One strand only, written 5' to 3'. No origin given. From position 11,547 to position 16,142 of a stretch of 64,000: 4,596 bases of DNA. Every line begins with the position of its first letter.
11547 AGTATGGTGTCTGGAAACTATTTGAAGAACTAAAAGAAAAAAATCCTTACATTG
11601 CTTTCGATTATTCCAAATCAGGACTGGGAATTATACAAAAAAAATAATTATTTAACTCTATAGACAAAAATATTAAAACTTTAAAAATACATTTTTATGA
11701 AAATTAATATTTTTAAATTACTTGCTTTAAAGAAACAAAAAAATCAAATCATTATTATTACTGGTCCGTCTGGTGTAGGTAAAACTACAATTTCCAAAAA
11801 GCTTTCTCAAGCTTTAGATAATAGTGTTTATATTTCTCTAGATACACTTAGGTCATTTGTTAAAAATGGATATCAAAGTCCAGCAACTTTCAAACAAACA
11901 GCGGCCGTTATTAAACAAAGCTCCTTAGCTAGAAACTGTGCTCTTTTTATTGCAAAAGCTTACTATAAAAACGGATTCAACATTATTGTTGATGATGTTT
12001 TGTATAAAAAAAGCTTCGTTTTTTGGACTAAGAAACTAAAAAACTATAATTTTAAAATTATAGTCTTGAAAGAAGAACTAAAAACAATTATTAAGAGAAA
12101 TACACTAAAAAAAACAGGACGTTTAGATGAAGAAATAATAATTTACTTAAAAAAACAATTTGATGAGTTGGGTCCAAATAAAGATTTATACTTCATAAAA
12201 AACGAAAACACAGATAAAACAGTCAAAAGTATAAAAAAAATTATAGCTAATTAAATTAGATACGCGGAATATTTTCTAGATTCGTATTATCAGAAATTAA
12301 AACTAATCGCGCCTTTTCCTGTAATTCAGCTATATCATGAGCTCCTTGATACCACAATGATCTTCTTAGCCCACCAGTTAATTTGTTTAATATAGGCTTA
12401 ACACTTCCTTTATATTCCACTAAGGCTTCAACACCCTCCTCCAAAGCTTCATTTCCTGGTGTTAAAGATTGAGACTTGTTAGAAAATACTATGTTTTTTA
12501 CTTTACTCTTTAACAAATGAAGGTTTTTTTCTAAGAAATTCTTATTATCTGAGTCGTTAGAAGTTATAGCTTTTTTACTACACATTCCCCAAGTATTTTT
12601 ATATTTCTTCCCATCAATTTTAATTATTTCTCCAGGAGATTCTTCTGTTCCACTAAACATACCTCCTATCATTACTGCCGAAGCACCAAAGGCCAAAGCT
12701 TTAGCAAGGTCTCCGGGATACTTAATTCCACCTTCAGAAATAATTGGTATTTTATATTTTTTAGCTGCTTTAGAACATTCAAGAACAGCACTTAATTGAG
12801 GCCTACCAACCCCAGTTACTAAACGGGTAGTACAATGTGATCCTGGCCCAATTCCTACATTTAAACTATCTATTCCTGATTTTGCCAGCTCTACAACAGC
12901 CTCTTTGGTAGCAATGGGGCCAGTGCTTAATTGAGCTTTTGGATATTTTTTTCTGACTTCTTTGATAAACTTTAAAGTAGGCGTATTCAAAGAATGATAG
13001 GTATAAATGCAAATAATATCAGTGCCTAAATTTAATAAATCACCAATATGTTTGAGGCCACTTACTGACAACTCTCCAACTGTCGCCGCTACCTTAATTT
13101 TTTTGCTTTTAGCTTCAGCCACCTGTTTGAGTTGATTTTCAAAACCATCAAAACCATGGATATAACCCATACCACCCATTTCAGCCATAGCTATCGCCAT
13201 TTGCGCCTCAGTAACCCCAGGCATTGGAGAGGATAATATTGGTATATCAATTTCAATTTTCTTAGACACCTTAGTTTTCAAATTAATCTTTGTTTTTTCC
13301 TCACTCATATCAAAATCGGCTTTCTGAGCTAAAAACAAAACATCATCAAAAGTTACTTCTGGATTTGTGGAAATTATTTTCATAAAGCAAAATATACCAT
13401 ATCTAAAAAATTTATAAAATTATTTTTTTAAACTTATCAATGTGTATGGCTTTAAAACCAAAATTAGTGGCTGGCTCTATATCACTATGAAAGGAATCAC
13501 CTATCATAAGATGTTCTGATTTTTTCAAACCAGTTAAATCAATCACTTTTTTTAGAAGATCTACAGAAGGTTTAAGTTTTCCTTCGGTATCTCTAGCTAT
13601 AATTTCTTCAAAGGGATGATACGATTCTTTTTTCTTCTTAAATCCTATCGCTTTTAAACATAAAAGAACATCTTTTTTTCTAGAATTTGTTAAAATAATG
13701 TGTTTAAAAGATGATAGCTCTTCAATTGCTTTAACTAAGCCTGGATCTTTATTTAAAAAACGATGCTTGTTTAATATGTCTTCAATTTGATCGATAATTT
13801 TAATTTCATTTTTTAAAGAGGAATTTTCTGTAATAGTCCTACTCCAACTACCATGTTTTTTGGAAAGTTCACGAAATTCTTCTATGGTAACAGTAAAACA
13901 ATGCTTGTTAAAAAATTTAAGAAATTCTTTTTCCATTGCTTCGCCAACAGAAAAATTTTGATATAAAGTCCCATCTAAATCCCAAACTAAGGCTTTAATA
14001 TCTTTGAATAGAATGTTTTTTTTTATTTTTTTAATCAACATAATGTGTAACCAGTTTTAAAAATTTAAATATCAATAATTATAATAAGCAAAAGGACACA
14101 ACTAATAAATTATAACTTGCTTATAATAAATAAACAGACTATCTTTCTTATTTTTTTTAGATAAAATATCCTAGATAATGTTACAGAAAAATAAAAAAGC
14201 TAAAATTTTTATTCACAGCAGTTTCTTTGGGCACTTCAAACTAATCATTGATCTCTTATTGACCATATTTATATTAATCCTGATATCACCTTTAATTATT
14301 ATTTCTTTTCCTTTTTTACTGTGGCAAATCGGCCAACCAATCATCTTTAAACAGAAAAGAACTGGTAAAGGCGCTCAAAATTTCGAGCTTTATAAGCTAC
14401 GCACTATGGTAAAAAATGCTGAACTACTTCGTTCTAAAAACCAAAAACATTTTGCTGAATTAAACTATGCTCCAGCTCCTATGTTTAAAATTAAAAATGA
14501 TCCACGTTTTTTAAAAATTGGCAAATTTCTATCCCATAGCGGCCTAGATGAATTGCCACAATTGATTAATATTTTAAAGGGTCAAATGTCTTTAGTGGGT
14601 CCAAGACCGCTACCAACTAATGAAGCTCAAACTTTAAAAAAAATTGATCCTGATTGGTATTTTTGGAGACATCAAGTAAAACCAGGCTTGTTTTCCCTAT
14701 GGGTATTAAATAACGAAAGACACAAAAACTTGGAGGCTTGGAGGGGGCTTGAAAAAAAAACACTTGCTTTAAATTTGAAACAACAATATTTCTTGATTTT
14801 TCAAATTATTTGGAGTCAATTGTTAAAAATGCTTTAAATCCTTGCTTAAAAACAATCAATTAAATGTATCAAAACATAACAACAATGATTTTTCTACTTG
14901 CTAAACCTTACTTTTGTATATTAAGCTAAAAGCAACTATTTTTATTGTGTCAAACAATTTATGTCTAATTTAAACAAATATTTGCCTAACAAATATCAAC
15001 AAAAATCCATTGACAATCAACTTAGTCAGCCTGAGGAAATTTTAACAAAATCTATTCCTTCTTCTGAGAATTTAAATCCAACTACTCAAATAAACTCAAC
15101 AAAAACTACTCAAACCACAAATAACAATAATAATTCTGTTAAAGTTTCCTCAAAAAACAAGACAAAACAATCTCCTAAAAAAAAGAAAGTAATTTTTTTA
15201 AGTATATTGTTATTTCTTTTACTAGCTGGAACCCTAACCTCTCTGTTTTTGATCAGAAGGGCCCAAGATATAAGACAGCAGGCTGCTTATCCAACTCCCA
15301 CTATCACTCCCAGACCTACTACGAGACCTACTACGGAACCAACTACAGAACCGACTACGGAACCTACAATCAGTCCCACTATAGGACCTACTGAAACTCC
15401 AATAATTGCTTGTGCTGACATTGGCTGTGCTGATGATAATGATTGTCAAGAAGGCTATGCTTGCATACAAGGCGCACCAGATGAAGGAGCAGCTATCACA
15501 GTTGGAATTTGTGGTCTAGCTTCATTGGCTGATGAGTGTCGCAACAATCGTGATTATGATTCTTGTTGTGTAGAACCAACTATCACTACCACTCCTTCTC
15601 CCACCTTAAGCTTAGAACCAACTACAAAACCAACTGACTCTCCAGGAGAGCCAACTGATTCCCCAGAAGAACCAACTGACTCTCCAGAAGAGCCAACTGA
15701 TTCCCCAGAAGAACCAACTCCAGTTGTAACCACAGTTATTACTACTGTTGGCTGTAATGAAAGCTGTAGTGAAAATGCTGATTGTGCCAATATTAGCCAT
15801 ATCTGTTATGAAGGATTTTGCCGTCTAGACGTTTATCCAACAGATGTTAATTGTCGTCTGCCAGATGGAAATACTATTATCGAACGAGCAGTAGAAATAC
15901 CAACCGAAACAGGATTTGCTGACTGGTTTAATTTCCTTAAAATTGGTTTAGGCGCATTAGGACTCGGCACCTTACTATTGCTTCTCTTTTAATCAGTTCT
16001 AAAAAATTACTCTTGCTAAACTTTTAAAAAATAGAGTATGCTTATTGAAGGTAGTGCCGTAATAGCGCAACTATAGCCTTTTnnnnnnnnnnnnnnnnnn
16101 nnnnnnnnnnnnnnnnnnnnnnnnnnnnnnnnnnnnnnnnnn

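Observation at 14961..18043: Paralogous Cys-rich PT-linker surface proteins with shared N-terminal post-TM motif and an uncharged C-terminal hydrophobic tail (candidate new sorting/anchoring signal)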

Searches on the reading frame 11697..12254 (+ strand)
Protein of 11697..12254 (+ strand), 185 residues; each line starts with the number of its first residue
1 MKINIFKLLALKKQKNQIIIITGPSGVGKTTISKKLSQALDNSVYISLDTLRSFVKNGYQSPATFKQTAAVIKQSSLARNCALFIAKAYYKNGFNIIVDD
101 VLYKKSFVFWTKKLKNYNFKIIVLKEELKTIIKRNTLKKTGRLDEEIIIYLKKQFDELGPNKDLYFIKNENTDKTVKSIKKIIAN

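Call 18: search_protein_families(library=pfam, proteins=[window:11697-12254:+], max_evalue=0.001)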
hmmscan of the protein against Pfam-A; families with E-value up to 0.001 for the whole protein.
window:11697-12254:+ (185 aa): 22 families
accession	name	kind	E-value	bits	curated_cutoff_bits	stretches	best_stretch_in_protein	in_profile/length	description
PF13238.12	AAA_18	-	2.2e-11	44.8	29.4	1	19-134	1-107/128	AAA domain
PF13671.12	AAA_33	-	3.9e-10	40.6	27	1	19-140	2-120/143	AAA domain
PF06414.18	Zeta_toxin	-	2.5e-08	34.1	22.3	1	13-123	13-128/199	Zeta toxin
PF13173.12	AAA_14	-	2.7e-07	31.1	27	1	16-123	2-95/129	AAA domain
PF08433.16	KTI12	-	3.6e-07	30.4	22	1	18-160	3-142/271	Chromatin associated protein KTI12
PF03215.21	Rad17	-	1.2e-06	29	23.8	1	10-114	39-142/186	Rad17 P-loop domain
PF13207.12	AAA_17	-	3.5e-06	27.8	27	1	22-142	1-127/136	AAA domain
PF20720.3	nSTAND3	-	4.5e-06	26.9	27.2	1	12-40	13-41/155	Novel STAND NTPase 3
PF07931.18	CPT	-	1.6e-05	25.2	22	1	17-116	2-106/172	Chloramphenicol phosphotransferase-like protein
PF13401.12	AAA_22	-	2.4e-05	25.1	27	1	15-47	4-33/130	AAA domain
PF03266.21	NTPase_1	-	2.9e-05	24.4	23.9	1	19-45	2-28/168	NTPase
PF13479.12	AAA_24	-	0.0001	22.7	27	1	16-98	2-69/195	AAA domain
PF13191.12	AAA_16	-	0.00017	22.6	32.6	1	15-53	23-62/167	AAA ATPase domain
PF00004.35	AAA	-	0.00017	22.5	21.2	0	19-85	1-63/131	ATPase family associated with various cellular activities (AAA)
PF01637.24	ATPase_2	-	0.0002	21.7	33.2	1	11-138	15-126/225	ATPase domain predominantly from Archaea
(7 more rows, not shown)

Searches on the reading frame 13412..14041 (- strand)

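Call 18: search_protein_families(library=pfam, proteins=[window:13412-14041:-], max_evalue=0.001)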
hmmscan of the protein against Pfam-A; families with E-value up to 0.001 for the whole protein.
window:13412-14041:- (209 aa): 3 families
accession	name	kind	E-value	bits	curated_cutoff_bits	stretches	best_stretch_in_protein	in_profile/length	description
PF13419.12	HAD_2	-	3.4e-16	60.3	23.8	1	19-200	2-177/178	Haloacid dehalogenase-like hydrolase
PF00702.32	Hydrolase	-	3.5e-15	57.3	26.4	1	15-195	1-191/191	haloacid dehalogenase-like hydrolase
PF13242.12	Hydrolase_like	-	3.6e-06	27.2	22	1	157-200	4-47/75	HAD-hyrolase-like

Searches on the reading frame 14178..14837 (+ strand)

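Call 3: search_protein_families(library=ncbifam, proteins=[window:14178-14837:+], max_evalue=1)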
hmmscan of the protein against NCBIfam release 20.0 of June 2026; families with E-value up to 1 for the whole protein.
window:14178-14837:+ (219 aa): 10 families
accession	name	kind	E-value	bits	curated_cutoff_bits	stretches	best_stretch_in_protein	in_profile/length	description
TIGR03025.1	EPS_sugtrans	subfamily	2.4e-48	165.5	295.55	1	19-183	256-404/445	exopolysaccharide biosynthesis polyprenyl glycosylphosphotransferase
TIGR03022.1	WbaP_sugtrans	subfamily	7.9e-42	144.1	403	1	20-178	258-412/456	undecaprenyl-phosphate galactose phosphotransferase WbaP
TIGR03023.1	WcaJ_sugtrans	equivalog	2.5e-36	126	410.75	1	20-175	262-401/453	undecaprenyl-phosphate glucose phosphotransferase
NF041877.1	EPS_EpsZ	equivalog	1.3e-34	119.6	800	1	21-194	266-431/459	exopolysaccharide biosynthesis polyisoprenyl-phosphate hexose-1-phosphate transferase EpsZ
NF052601.1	undeca_RfbP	equivalog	1.1e-33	116.5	330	1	9-177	33-197/244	undecaprenyl-phosphate galactose phosphotransferase family protein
TIGR03013.1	EpsB_2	subfamily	3.2e-30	105.6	393.35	1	13-171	247-389/443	TIGR03013 family XrtA/PEP-CTERM system glycosyltransferase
NF011751.0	PRK15204.1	equivalog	4.4e-28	98.1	907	1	20-178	279-432/476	undecaprenyl-phosphate galactose phosphotransferase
NF007518.0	PRK10124.1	equivalog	1.1e-25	90.3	684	1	20-182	273-419/464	undecaprenyl-phosphate glucose phosphotransferase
NF045514.1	glycotran_HepC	equivalog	3.8e-20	72.1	140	1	12-150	108-217/220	heterocyst development glycosyltransferase HepC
NF050817.1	PolSacchBiosHfsE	equivalog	1.5e-18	66.8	750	1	23-173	274-412/467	polysaccharide biosynthesis protein HfsE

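Call 4: search_protein_families(library=pfam, proteins=[window:14178-14837:+], max_evalue=1)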
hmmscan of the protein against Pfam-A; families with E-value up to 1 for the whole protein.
window:14178-14837:+ (219 aa): 1 family
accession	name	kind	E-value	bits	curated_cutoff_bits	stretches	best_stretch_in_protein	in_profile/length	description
PF02397.22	Bac_transf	-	9.4e-44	149.5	27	1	21-194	1-153/179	Bacterial sugar transferase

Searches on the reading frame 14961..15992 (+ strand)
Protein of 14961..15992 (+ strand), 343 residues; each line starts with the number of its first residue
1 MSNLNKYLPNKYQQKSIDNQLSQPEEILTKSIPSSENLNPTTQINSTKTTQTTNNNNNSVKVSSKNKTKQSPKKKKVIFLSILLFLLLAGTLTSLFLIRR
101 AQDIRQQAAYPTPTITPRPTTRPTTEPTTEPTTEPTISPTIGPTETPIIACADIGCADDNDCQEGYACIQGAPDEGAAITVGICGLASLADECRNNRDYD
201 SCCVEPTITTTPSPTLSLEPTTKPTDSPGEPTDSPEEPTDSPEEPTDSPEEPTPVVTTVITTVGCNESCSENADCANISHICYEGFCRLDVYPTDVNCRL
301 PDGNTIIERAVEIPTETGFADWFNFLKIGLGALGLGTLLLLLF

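Call 3: search_protein_families(library=ncbifam, proteins=[window:14961-15992:+], max_evalue=1)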
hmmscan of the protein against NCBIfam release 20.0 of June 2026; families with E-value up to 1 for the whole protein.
window:14961-15992:+ (343 aa): 4 families
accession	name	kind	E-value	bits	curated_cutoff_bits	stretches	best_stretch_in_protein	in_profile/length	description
NF033186.1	internalin_K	exception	0.0018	16.8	1100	1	111-161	514-566/604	class 1 internalin InlK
TIGR03927.1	T7SS_EssA_Firm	equivalog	0.0028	17.5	32.45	1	2-101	48-149/151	type VII secretion protein EssA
NF033483.0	PknB_PASTA_kin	equivalog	0.0084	15.2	450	1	21-101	280-358/563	Stk1 family PASTA domain-containing Ser/Thr kinase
NF004285.1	PRK05696.1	equivalog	0.071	12.9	179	1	66-109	10-53/171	flagellar basal body-associated protein FliL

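Call 4: search_protein_families(library=pfam, proteins=[window:14961-15992:+], max_evalue=1)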
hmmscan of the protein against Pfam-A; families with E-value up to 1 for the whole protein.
window:14961-15992:+ (343 aa): 1 family
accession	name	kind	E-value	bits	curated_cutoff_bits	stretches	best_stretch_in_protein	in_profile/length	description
PF04886.17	PT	-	0.00037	20.4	26.2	1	116-148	3-35/36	PT disordered repeat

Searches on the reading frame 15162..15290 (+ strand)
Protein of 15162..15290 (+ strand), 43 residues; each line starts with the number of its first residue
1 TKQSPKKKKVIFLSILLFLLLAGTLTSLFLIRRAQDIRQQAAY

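Call 73: find_homologous_proteins(query=A7, max_evalue=0.001)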
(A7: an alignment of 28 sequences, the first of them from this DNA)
Query A7 (28 sequences): 2236 candidates shared short words with the query, none scored E <= 0.001.
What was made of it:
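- Tried and rejected: With the type-1 leader profile at E<=1e-3 it gave nothing (2236 candidates, none significant; call 73).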

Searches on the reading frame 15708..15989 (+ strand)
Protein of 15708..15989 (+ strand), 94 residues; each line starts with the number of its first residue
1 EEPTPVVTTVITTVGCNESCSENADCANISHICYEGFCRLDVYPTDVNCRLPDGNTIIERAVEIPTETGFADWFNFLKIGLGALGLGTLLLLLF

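Call 9: find_homologous_proteins(query=window:15708-15989:+, max_evalue=0.01)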
Query seq(94 aa) (94 aa): 1 proteins with E <= 0.01 among 1 candidates.
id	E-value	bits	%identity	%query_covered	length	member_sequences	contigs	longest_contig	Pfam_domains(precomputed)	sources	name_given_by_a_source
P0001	4.2e-37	144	72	68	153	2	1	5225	-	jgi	jgi:hypothetical protein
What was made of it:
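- Tried and rejected: A word-indexed homologue search with the terminal module gave a single hit (call 9).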

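Call 12: find_encoding_contigs(protein=P0001, flank=10000)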
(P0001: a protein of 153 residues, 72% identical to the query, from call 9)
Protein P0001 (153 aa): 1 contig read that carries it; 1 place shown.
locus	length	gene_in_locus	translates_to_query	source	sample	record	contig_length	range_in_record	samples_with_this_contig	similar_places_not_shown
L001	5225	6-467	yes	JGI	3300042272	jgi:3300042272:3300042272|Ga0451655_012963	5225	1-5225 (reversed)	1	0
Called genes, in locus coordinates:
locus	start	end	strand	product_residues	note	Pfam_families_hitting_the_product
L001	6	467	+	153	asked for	-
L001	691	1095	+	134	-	-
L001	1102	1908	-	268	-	PF00696:AA_kinase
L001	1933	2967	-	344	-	PF22700:MVD-like_N, PF18376:MDD_C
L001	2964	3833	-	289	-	PF22700:MVD-like_N, PF00288:GHMP_kinases_N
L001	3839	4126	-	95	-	PF01796:OB_ChsH2_C (weak)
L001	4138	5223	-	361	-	?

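Call 13: find_related_loci(query=A2, collection=genome_contigs, flank=10000)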
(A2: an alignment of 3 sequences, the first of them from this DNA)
Query A2 (85 aa) in genome_contigs; peptide patterns used: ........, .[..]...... (x = any residue, [..] = any of these).
38 stretches matched a pattern; 12 encode a relative of the query (tblastn E <= 1e-3); 12 distinct loci.
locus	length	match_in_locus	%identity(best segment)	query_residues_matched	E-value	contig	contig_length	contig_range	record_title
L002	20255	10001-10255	96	1-85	7e-55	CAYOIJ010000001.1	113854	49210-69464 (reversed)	MAG TPA_asm: uncultured Pseudomonadales bacterium isolate binchicken_co45_383 genome assembly, contig: NODE_104_length_1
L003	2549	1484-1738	95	1-85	2e-53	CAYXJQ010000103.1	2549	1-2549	MAG TPA_asm: uncultured Pseudomonadales bacterium isolate SRP067234_co1_163 genome assembly, contig: k99_413059, whole g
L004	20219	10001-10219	82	1-73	3e-41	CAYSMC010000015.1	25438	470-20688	MAG TPA_asm: uncultured Pseudomonadales bacterium isolate SRP067234_co1_86 genome assembly, contig: k99_275219, whole ge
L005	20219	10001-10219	82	1-73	3e-40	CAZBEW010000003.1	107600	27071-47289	MAG TPA_asm: uncultured Pseudomonadales bacterium isolate SRP294416_co3_632 genome assembly, contig: NODE_85_length_1076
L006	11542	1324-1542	81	1-73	8e-40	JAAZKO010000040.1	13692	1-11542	MAG: Candidatus Paceibacterota bacterium isolate AS22ysBPME_311 116505_AS22, whole genome shotgun sequence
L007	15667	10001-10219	79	1-73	2e-38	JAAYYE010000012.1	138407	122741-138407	MAG: Candidatus Paceibacterota bacterium isolate AS06rmzACSIP_209 339051_AS06, whole genome shotgun sequence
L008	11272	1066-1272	77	1-69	2e-37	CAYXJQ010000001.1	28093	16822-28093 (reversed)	MAG TPA_asm: uncultured Pseudomonadales bacterium isolate SRP067234_co1_163 genome assembly, contig: k99_989171, whole g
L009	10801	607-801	82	6-70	1e-36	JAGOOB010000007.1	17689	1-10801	Candidatus Woesebacteria bacterium isolate Go_SlDig_bin_357 Go_SlDig_9137_length_17689_cov_9.860210, whole genome shotgu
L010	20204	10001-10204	65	2-69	4e-29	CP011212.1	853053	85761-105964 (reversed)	MAG: candidate division TM6 bacterium GW2011_GWF2_28_16 chromosome, complete genome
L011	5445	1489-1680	64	6-69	8e-28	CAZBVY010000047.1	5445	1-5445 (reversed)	MAG TPA_asm: uncultured Pseudomonadales bacterium isolate binchicken_co212_140 genome assembly, contig: NODE_19722_lengt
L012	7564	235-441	68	1-69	6e-28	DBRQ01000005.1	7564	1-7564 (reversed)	MAG TPA_asm: Candidatus Pacebacteria bacterium UBA1364 UBA1364_contig_5088, whole genome shotgun sequence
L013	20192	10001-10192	61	6-69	2e-24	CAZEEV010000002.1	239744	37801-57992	MAG TPA_asm: uncultured Pseudomonadales bacterium isolate SRP294416_co1_79 genome assembly, contig: NODE_15_length_23974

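Call 93: search_protein_families(library=pfam, proteins=[L010:5910-6980:-, L002:7450-8358:-], max_evalue=0.01)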
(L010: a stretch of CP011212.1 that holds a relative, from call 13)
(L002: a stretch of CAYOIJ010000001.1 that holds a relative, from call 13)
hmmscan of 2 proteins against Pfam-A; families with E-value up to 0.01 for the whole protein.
L010:5910-6980:- (356 aa): 4 families
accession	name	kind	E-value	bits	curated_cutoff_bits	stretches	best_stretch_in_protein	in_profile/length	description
PF00005.33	ABC_tran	-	7.6e-20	72.4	25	1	42-172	1-134/137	ABC transporter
PF00717.28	Peptidase_S24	-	0.00021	21.4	23.3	1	258-343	22-104/116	Peptidase S24-like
PF13304.12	AAA_21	-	0.0016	19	27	0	56-78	3-25/304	AAA domain, putative AbiEii toxin, Type IV TA system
PF13555.12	AAA_29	-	0.009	16.2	27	0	51-69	22-39/61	P-loop containing region of AAA domain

L002:7450-8358:- (302 aa): 1 family
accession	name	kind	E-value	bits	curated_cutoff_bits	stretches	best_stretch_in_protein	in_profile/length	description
PF01061.29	ABC2_membrane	-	6e-15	55.8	26.9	1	49-261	4-209/211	ABC-2 type transporter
